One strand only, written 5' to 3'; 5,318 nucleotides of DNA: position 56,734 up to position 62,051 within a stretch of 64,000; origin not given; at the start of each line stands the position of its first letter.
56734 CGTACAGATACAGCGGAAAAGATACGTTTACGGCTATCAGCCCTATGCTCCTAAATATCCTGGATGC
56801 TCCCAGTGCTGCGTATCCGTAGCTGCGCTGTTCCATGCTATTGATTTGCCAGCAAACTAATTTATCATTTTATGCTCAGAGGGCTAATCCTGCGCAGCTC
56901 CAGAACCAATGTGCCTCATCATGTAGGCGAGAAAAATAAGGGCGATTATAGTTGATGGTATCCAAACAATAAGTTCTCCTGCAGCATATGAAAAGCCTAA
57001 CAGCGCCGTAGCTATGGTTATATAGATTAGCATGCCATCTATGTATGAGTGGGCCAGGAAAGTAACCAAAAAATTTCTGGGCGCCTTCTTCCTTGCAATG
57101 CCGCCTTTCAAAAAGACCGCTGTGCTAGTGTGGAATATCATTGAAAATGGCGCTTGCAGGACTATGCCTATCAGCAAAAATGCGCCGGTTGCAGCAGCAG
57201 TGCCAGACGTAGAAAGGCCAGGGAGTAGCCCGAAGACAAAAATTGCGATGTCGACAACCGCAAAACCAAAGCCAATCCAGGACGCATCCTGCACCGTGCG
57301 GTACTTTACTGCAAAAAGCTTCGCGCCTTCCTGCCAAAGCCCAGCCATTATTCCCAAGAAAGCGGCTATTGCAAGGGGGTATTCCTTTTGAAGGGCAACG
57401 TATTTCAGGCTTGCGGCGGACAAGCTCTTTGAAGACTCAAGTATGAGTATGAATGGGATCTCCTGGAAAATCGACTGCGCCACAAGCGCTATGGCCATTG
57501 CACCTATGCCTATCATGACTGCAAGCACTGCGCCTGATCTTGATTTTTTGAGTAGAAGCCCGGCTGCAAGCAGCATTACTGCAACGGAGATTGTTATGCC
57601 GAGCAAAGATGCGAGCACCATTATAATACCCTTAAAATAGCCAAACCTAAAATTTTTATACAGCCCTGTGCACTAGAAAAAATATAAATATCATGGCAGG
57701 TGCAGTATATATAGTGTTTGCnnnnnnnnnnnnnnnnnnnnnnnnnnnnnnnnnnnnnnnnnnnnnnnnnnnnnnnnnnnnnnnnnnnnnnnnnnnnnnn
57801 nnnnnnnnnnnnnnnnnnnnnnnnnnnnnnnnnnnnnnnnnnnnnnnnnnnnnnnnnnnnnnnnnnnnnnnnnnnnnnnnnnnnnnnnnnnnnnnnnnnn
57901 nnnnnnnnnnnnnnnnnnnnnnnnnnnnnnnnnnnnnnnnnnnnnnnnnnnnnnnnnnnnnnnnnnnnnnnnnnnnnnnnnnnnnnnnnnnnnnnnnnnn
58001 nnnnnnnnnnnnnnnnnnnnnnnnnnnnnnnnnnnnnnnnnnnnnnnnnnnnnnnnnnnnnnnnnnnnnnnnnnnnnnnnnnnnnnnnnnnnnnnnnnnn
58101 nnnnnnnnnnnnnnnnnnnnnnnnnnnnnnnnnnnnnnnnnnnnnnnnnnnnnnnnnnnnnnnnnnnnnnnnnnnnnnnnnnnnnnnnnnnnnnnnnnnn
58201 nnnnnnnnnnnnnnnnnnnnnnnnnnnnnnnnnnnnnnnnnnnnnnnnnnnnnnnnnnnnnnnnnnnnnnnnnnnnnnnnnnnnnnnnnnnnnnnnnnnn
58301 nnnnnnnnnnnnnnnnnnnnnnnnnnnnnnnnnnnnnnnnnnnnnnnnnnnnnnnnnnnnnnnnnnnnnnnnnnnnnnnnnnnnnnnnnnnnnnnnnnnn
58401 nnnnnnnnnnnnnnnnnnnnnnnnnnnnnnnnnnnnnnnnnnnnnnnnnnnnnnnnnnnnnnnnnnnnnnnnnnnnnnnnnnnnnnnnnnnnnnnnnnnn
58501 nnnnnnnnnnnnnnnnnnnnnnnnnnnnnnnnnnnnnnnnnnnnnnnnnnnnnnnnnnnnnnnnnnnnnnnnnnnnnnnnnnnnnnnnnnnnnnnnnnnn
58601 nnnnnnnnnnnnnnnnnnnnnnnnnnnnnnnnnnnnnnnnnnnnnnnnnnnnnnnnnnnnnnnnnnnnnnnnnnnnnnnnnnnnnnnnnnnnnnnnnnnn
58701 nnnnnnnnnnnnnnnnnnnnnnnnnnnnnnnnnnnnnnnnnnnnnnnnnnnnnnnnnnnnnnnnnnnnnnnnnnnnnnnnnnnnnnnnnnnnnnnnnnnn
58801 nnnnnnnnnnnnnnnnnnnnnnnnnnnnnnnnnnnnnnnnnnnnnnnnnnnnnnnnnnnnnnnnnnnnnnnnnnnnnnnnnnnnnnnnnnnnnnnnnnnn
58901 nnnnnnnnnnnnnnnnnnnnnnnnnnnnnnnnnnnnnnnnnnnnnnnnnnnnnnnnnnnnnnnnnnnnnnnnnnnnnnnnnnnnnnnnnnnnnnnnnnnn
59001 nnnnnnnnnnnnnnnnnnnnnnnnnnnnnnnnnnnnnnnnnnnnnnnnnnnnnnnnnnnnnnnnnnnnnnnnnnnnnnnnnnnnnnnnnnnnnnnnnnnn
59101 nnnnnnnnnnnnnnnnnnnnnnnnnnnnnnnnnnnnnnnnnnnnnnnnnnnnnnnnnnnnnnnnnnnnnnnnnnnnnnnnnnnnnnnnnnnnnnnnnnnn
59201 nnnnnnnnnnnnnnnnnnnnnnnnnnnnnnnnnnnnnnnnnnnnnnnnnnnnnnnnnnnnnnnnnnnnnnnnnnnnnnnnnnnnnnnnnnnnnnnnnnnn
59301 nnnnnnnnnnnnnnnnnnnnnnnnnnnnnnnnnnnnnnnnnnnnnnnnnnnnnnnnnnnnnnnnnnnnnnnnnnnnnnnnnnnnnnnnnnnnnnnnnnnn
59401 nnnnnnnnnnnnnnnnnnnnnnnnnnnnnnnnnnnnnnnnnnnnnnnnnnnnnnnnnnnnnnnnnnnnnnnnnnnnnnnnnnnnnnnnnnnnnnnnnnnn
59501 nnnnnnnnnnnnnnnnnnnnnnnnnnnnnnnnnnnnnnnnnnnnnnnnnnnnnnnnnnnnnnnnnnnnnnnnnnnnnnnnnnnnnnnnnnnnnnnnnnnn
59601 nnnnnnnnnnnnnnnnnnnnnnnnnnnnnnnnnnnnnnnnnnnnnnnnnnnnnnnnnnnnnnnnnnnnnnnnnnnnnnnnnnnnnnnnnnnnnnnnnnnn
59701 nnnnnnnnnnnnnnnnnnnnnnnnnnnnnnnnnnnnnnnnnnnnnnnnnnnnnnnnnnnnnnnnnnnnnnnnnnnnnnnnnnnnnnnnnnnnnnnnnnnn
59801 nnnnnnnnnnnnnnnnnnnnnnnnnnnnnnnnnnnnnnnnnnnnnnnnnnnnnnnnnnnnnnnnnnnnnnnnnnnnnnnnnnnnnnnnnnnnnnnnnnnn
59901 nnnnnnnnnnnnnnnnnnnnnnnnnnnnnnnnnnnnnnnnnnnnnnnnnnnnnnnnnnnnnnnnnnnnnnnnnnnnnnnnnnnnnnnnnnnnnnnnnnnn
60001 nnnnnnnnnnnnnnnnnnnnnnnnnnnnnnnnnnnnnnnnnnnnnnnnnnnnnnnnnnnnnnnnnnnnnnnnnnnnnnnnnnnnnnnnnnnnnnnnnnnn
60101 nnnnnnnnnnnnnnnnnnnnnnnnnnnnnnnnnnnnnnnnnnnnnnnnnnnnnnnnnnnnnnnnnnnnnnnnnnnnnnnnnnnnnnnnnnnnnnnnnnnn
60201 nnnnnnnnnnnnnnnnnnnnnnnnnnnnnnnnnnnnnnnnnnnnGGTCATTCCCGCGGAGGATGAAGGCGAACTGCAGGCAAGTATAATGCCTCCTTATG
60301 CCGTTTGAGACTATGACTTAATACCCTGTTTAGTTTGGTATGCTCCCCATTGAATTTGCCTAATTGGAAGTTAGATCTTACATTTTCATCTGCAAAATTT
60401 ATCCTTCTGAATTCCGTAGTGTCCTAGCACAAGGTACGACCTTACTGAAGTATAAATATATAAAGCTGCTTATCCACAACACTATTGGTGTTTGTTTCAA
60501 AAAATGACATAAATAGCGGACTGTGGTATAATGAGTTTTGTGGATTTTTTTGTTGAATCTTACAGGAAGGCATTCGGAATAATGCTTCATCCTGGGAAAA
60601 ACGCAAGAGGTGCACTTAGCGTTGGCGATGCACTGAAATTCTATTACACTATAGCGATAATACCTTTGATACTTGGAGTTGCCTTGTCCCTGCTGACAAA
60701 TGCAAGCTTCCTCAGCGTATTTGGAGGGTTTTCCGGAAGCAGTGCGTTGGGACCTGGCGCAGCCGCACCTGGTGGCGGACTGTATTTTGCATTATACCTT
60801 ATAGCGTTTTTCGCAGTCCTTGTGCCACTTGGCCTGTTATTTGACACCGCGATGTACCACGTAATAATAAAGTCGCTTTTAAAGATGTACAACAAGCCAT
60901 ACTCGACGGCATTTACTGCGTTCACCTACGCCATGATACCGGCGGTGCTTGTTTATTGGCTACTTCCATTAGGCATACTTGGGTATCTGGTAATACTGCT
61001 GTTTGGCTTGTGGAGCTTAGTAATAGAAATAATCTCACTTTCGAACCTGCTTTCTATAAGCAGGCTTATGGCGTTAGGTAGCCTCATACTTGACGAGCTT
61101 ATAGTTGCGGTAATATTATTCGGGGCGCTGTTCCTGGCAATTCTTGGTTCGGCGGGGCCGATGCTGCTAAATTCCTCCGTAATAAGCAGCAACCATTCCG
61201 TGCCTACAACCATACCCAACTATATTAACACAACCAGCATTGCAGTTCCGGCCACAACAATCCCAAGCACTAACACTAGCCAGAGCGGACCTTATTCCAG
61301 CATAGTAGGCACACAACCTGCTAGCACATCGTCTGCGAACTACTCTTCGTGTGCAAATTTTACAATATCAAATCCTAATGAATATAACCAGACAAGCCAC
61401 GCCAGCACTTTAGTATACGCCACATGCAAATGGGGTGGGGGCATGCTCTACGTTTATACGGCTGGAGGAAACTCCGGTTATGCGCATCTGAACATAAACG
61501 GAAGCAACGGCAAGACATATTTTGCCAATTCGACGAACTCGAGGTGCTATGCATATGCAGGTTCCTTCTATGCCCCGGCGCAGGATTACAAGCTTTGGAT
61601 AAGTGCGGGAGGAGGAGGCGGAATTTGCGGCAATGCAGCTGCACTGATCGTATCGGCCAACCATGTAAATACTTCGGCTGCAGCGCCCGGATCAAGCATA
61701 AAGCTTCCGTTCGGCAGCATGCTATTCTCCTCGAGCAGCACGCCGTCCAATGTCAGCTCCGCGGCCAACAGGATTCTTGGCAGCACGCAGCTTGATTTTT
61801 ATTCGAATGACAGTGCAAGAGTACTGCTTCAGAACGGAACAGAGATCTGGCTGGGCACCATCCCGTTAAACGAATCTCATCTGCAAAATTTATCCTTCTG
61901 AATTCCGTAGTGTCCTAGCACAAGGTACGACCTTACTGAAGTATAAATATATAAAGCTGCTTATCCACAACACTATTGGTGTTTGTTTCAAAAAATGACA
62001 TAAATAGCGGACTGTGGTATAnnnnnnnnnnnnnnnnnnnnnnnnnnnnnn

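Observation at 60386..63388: Near-perfect 1.49-kb tandem duplication truncating one copy of a Yip1-like glycoprotein gene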

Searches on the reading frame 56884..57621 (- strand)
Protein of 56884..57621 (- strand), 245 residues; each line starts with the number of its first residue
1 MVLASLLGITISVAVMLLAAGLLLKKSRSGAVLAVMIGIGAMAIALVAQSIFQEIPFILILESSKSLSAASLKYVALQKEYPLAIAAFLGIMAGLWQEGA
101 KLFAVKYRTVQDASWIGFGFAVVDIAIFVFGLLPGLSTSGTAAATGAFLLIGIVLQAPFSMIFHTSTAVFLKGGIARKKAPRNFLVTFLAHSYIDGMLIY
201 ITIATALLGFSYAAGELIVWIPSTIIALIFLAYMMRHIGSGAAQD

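Call 5: search_protein_families(library=pfam, proteins=[window:56884-57621:-], max_evalue=0.1)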
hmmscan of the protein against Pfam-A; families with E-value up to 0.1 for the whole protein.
window:56884-57621:- (245 aa): 0 families

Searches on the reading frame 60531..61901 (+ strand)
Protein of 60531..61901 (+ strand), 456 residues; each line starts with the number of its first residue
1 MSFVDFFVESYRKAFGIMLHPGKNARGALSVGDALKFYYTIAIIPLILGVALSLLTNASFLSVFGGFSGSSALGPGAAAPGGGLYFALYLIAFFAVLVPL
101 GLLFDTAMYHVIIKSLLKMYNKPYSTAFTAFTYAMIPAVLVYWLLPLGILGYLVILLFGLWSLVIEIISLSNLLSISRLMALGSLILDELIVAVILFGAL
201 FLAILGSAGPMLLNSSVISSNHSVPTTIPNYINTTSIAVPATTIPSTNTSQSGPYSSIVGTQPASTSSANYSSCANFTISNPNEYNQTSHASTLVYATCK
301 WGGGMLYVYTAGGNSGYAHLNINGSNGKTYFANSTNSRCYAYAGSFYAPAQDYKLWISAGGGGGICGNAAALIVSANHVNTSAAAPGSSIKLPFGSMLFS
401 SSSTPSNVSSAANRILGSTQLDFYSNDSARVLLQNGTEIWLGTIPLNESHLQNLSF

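Call 9: find_encoding_contigs(protein=window:60531-61901:+, flank=10000, max_places=10)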
Protein window:60531-61901:+ (456 aa): no gene with exactly this product is on record in the collection.
